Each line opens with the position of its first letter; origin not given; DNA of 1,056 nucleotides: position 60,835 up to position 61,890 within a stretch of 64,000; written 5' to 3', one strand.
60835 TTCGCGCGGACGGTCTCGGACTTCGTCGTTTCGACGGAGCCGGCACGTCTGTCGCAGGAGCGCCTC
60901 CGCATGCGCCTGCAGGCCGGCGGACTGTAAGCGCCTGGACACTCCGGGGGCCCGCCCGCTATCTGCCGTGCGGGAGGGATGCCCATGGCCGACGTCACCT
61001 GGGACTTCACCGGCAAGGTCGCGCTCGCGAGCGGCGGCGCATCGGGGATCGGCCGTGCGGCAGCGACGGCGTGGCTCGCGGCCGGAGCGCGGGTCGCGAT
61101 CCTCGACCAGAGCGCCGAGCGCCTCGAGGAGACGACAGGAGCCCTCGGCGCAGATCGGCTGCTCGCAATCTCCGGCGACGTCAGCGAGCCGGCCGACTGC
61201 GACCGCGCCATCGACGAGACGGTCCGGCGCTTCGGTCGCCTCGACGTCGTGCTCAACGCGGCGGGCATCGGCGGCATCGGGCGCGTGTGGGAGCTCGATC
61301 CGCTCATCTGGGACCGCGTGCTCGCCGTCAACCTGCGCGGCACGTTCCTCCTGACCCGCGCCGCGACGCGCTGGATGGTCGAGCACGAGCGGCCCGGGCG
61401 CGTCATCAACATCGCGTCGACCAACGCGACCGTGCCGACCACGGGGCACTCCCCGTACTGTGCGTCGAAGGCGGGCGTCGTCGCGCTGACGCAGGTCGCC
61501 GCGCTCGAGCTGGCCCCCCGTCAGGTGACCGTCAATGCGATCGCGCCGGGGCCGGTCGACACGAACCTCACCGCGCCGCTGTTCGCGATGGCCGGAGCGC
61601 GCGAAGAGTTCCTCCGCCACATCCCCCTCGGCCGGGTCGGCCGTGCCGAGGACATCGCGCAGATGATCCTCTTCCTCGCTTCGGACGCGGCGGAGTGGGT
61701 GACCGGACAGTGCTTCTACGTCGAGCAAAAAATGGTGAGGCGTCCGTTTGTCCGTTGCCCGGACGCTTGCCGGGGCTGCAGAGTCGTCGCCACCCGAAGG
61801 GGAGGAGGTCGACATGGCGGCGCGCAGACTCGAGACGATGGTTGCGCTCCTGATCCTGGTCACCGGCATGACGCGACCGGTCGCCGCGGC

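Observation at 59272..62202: RHH + zinc-ribbon regulator with a repeated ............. operator controlling a small-protein / hydrolase / SDR operon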

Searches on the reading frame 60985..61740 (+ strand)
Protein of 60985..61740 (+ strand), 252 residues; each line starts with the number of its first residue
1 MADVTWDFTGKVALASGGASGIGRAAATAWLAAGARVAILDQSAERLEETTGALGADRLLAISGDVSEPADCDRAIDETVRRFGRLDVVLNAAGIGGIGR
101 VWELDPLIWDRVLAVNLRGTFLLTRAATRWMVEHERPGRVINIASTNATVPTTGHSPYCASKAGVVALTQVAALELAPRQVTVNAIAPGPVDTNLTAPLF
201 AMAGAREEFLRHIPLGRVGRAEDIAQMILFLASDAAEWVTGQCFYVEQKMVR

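Call 5: search_protein_families(library=pfam, proteins=[window:60985-61740:+], max_evalue=1)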
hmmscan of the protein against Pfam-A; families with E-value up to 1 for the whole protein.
window:60985-61740:+ (252 aa): 8 families
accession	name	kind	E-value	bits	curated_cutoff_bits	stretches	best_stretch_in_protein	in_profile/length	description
PF13561.12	adh_short_C2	-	2.1e-61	208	27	1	19-247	3-232/236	Enoyl-(Acyl carrier protein) reductase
PF00106.31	adh_short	-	1.6e-52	178.3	26.6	1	11-201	1-192/195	short chain dehydrogenase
PF08659.16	KR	-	2e-08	34.8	22.6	1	14-168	4-159/180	KR domain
PF23441.1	SDR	-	2.9e-06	27.3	27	1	138-245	140-250/258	SDR-like rossmann domain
PF01370.27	Epimerase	-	3.5e-05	23.8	20.9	1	16-150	4-119/240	NAD dependent epimerase/dehydratase family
PF00107.32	ADH_zinc_N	-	0.0017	18.8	31.8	1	21-94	1-67/129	Zinc-binding dehydrogenase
PF16363.11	GDP_Man_Dehyd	-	0.16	11.9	27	1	17-168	4-163/332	GDP-mannose 4,6 dehydratase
PF09428.17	DUF2011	-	0.38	11.1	29.4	1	114-155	117-157/222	Fungal protein of unknown function (DUF2011)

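Call 21: search_protein_families(library=ncbifam, proteins=[window:60985-61740:+], max_evalue=0.1)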
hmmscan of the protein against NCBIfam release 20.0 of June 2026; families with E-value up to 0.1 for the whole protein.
window:60985-61740:+ (252 aa): 233 families (the best 25 are shown)
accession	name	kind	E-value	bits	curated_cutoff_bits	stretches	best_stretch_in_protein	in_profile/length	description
NF005559.1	PRK07231.1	subfamily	9.5e-66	221.8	215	1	8-246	2-243/249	glucose 1-dehydrogenase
NF005309.0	PRK06841.1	subfamily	3.2e-62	210.3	286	1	2-245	7-247/255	GolD/DthD family dehydrogenase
NF004198.0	PRK05653.1-3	equivalog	4e-62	209.9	296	1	9-246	6-242/248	3-oxoacyl-ACP reductase FabG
NF004791.0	PRK06138.1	equivalog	1e-61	208.5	312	1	8-246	3-245/252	SDR family oxidoreductase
NF052558.1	MBtsdlDhBudC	equivalog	4.1e-59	200.2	270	1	8-246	1-237/250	meso-2,3-butanediol dehydrogenase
NF009466.0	PRK12826.1-2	subfamily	6.5e-59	199.4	222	1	11-249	4-243/248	3-oxoacyl-ACP reductase FabG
TIGR01830.1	3oxo_ACP_reduc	equivalog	3.2e-56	190.7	297.75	1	13-248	1-236/239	3-oxoacyl-[acyl-carrier-protein] reductase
NF009468.0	PRK12826.1-4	equivalog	9.2e-56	189.4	318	1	7-246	4-243/256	SDR family oxidoreductase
NF005472.0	PRK07067.1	equivalog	1.1e-55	189.1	338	1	9-247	5-251/257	L-iditol 2-dehydrogenase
NF005067.0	PRK06484.1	equivalog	1.3e-55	188.9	713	1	9-246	8-247/524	short chain dehydrogenase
NF004818.0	PRK06172.1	equivalog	1.5e-52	178.5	336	1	7-247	4-247/253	SDR family oxidoreductase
NF009384.0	PRK12743.1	equivalog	5.3e-52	176.6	264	1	10-248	6-245/258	SDR family oxidoreductase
NF009093.0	PRK12429.1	subfamily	1.9e-51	174.9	258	1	8-247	3-253/259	3-hydroxybutyrate dehydrogenase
NF006070.0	PRK08213.1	subfamily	2.4e-51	174.7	279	1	6-247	8-253/259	gluconate 5-dehydrogenase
NF004203.0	PRK05653.2-4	subfamily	5.8e-51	173.4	313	1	8-247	4-253/260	3-oxoacyl-ACP reductase FabG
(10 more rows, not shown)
